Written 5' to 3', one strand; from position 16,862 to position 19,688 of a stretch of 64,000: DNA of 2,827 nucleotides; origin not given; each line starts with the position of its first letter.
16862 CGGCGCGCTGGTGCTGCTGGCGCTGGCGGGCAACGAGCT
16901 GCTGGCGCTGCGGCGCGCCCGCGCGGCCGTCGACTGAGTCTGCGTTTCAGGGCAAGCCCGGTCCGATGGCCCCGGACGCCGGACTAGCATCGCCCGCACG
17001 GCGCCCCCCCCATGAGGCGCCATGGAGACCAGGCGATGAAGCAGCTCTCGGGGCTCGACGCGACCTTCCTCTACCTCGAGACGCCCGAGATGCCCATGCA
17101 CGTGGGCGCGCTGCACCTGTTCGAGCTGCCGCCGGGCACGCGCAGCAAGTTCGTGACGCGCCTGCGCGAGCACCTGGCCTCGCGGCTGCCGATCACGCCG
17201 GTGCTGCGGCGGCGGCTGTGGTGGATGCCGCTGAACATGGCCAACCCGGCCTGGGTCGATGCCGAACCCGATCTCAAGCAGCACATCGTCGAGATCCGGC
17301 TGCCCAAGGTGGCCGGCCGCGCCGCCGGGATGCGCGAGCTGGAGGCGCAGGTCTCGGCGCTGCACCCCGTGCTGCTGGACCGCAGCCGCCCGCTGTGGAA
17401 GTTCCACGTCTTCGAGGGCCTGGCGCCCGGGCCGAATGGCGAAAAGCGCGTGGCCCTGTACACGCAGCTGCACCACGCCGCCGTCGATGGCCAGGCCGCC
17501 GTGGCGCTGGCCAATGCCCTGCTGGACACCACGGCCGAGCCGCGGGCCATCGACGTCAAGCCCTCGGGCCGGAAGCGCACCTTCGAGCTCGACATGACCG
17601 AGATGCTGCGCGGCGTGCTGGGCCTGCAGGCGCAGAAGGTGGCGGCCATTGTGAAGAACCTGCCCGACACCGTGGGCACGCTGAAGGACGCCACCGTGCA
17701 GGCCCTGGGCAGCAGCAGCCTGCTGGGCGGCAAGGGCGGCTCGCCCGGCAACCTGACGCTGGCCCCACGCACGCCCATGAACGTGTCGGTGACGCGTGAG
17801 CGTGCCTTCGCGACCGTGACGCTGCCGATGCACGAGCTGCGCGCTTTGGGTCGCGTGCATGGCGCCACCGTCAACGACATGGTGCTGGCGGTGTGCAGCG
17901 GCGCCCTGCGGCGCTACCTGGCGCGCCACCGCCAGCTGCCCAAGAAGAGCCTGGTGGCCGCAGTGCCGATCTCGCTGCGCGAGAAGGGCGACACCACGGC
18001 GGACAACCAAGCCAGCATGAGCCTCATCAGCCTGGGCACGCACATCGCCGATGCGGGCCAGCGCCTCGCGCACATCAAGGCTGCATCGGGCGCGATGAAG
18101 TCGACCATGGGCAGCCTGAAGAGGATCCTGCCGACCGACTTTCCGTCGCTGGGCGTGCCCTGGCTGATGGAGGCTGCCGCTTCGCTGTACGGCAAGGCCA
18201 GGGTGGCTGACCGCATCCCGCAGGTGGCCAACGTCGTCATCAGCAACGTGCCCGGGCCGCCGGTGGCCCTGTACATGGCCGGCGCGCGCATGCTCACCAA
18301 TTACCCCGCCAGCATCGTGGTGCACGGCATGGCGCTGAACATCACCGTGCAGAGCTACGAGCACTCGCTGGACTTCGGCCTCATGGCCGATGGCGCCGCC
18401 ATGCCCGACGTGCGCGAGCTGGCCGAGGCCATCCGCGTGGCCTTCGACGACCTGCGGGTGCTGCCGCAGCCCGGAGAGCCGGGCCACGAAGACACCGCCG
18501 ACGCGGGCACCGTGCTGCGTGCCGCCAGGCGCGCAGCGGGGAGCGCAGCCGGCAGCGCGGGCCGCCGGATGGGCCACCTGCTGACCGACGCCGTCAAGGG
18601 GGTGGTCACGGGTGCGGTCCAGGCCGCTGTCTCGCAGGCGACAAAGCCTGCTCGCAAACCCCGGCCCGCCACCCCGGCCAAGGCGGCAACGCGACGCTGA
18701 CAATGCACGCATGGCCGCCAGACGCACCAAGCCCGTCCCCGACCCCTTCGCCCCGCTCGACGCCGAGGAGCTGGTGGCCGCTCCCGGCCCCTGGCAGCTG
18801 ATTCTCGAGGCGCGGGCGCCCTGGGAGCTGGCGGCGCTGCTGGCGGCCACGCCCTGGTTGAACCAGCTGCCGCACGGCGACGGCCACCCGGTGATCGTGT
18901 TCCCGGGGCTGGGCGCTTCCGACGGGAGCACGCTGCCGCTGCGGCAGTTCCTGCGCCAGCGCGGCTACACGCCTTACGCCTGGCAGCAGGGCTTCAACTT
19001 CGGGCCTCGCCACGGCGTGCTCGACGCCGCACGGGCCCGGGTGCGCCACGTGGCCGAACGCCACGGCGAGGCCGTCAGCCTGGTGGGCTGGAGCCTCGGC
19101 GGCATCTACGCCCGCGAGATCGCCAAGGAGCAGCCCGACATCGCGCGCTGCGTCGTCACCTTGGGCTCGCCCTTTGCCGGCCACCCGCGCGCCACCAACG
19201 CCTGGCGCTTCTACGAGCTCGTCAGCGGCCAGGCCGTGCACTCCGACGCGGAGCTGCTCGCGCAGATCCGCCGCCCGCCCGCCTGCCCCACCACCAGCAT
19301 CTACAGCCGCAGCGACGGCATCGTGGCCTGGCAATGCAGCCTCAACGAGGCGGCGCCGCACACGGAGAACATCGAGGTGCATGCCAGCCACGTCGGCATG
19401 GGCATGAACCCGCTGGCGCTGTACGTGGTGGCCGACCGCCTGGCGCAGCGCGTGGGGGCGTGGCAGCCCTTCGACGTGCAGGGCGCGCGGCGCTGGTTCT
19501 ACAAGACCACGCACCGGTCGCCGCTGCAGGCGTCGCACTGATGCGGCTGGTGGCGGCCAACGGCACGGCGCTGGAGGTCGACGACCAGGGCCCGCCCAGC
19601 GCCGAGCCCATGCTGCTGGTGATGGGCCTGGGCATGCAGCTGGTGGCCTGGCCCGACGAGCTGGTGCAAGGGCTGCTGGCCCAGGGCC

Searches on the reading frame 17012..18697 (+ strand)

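Call 37: search_protein_families(library=pfam, proteins=[window:17012-18697:+], max_evalue=0.00001)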
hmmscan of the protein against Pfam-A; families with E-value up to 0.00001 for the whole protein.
window:17012-18697:+ (562 aa): 2 families
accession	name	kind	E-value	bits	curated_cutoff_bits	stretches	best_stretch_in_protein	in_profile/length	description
PF03007.21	WS_DGAT_cat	-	2.4e-57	195.1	23.6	1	12-291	1-263/263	Wax ester synthase/diacylglycerol acyltransferase catalytic domain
PF06974.18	WS_DGAT_C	-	3.6e-27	95.6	20.7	1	332-481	3-144/145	WS/DGAT C-terminal domain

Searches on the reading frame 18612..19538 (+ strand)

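Call 37: search_protein_families(library=pfam, proteins=[window:18612-19538:+], max_evalue=0.00001)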
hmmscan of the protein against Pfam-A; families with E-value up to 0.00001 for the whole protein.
window:18612-19538:+ (309 aa): 1 family
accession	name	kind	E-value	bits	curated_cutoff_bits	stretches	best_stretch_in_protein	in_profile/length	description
PF12697.13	Abhydrolase_6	-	7.1e-07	30.5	26.3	1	94-281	1-182/217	Alpha/beta hydrolase family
